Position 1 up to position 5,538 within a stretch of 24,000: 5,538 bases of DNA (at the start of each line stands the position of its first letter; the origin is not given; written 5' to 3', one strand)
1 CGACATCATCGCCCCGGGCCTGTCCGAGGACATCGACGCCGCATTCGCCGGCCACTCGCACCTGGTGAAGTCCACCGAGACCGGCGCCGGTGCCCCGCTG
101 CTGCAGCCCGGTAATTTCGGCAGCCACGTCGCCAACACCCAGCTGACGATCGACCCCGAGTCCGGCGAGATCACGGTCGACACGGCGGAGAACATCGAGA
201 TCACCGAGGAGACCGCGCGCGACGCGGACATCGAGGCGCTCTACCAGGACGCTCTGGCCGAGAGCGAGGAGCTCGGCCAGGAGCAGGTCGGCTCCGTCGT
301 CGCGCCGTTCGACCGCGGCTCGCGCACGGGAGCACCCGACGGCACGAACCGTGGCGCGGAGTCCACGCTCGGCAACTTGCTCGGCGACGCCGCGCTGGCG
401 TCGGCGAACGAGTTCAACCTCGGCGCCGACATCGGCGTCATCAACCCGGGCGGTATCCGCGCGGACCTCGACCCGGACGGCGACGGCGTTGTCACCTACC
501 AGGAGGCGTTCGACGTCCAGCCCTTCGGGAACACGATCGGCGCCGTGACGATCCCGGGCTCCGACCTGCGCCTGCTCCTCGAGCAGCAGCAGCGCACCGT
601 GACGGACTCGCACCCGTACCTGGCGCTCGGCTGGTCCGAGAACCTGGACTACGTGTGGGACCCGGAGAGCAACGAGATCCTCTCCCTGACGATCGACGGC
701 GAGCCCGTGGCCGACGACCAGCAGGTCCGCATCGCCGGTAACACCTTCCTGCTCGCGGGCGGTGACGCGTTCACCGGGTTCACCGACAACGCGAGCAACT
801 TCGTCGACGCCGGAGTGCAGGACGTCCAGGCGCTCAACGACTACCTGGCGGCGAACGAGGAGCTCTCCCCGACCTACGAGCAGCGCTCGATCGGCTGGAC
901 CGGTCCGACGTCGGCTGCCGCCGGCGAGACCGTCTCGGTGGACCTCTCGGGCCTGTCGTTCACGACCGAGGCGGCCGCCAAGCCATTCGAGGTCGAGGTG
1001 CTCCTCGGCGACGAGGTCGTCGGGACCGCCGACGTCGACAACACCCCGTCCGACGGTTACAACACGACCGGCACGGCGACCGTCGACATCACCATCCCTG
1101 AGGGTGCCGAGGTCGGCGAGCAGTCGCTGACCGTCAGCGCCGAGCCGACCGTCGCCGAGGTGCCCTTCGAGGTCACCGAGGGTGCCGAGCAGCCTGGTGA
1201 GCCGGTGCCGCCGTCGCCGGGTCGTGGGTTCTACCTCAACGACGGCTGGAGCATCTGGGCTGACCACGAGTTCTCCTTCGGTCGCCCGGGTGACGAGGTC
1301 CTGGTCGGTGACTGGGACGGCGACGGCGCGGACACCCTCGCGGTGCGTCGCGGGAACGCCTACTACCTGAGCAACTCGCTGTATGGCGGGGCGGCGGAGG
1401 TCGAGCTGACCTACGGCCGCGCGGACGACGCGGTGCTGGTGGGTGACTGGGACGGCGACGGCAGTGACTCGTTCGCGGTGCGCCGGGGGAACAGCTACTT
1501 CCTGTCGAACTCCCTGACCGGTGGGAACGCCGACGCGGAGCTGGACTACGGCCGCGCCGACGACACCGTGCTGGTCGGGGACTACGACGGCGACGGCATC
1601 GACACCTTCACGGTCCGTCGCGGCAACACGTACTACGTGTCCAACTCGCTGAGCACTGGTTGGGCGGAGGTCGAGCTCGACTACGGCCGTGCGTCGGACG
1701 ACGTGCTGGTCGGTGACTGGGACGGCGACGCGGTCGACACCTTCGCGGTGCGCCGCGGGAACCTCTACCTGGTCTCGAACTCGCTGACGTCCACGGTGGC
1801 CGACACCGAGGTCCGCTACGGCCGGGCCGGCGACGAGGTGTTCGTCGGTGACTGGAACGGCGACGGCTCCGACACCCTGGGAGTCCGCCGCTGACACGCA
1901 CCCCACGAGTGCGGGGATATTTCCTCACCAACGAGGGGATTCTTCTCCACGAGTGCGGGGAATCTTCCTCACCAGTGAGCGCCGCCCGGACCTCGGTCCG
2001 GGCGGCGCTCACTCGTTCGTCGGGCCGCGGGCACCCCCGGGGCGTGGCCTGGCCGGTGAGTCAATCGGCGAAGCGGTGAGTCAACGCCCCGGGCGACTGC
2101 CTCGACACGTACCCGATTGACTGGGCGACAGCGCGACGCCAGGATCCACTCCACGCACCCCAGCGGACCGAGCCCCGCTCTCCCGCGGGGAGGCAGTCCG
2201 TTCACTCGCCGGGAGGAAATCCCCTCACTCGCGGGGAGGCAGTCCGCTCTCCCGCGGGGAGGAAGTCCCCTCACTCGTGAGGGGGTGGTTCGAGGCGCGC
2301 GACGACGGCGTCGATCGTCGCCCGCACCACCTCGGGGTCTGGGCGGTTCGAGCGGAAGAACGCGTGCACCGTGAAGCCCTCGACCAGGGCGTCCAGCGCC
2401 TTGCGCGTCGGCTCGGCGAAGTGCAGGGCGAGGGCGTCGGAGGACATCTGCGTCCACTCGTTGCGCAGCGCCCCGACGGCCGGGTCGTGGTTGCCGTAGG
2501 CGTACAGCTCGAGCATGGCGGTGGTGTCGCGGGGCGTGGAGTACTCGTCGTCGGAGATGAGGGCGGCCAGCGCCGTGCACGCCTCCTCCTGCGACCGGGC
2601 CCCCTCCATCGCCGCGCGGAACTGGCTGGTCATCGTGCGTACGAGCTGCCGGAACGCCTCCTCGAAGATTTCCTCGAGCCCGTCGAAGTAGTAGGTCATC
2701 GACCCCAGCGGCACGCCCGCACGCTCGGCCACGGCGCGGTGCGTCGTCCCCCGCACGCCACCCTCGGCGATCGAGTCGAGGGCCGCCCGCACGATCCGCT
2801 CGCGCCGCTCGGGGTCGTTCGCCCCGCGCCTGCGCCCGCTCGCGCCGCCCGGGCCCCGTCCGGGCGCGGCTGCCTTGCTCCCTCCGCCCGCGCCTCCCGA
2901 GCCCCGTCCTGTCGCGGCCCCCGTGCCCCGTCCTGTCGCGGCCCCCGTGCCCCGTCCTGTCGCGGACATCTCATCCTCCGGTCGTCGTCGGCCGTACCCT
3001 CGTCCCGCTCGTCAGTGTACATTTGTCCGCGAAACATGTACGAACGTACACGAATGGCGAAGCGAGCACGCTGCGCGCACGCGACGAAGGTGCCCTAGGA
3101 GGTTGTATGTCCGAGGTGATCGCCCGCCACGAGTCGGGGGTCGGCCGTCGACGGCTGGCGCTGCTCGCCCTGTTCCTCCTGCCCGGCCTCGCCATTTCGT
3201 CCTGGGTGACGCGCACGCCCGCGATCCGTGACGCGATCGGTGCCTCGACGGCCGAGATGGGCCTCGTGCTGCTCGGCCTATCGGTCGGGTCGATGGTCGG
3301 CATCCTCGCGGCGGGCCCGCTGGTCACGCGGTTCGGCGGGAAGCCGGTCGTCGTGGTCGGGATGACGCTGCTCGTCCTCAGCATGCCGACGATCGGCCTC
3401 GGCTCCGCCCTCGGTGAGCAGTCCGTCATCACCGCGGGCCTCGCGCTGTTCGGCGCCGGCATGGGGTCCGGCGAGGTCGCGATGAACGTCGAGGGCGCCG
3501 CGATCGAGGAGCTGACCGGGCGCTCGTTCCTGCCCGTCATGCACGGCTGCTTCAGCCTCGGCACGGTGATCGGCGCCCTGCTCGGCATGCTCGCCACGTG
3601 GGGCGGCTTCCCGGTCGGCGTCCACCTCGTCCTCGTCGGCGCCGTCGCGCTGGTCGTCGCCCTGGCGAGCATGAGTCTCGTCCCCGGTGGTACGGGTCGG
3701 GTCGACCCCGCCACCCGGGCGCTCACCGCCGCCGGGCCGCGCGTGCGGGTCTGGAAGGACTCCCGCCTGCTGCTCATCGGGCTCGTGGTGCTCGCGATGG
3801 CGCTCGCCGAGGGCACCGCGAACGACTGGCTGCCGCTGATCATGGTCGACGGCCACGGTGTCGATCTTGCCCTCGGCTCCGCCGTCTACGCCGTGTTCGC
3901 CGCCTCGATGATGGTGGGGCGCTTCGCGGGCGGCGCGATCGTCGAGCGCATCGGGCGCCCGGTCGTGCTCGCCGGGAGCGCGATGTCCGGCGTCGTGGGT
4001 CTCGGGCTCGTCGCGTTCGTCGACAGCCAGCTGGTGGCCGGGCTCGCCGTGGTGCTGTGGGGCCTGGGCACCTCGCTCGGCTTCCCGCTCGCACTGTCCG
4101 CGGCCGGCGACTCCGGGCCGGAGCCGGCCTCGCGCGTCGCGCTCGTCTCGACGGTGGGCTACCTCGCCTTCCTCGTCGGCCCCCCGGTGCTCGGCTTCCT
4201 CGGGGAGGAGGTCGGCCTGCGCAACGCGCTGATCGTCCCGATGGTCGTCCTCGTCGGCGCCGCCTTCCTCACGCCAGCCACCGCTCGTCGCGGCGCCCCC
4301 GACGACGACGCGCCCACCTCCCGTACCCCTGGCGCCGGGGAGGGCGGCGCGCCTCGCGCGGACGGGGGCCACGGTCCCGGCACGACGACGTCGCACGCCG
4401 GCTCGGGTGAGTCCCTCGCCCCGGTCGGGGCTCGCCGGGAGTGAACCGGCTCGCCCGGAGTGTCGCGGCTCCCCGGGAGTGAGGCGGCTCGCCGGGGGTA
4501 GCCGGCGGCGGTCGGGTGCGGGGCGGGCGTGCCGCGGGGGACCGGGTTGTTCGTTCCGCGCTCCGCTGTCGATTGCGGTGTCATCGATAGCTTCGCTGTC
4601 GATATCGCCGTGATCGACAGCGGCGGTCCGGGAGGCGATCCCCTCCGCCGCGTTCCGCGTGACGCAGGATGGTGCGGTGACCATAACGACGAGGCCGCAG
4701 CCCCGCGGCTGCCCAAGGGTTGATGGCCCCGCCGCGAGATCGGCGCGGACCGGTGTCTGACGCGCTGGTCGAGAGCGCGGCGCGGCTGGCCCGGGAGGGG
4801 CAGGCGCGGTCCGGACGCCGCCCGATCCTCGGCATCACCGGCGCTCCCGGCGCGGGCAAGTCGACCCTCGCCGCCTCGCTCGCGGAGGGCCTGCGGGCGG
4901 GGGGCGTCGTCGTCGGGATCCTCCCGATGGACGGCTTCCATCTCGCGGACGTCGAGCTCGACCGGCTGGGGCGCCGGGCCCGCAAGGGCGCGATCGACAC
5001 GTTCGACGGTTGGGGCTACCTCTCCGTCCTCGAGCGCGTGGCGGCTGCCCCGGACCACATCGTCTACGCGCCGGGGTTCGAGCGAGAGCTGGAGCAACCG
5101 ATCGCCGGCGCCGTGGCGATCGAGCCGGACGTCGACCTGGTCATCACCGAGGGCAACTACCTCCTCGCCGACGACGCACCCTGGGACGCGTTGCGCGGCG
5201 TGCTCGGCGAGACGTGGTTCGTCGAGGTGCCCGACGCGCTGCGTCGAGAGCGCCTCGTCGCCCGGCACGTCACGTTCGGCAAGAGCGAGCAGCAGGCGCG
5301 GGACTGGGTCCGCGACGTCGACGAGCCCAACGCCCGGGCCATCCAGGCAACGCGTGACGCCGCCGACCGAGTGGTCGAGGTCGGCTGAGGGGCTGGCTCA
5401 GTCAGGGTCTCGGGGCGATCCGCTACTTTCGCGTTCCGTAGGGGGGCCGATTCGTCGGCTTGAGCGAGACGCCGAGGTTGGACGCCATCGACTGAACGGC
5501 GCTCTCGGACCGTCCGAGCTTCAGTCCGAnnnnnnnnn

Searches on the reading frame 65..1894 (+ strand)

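Call 44: search_protein_families(library=pfam, proteins=[window:65-1894:+], max_evalue=0.00001)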
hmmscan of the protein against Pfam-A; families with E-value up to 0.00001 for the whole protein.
window:65-1894:+ (609 aa): 1 family
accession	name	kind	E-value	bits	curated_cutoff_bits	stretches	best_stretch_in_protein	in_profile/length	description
PF02872.23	5_nucleotid_C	-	3.7e-28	99.1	23.6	1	93-240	15-157/158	5'-nucleotidase, C-terminal domain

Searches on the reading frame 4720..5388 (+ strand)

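Call 44: search_protein_families(library=pfam, proteins=[window:4720-5388:+], max_evalue=0.00001)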
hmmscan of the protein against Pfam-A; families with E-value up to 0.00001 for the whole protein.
window:4720-5388:+ (222 aa): 1 family
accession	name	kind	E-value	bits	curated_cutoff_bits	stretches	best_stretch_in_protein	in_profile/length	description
PF03308.22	MeaB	-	2.1e-08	33.9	23.1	1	18-71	17-70/273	Methylmalonyl Co-A mutase-associated GTPase MeaB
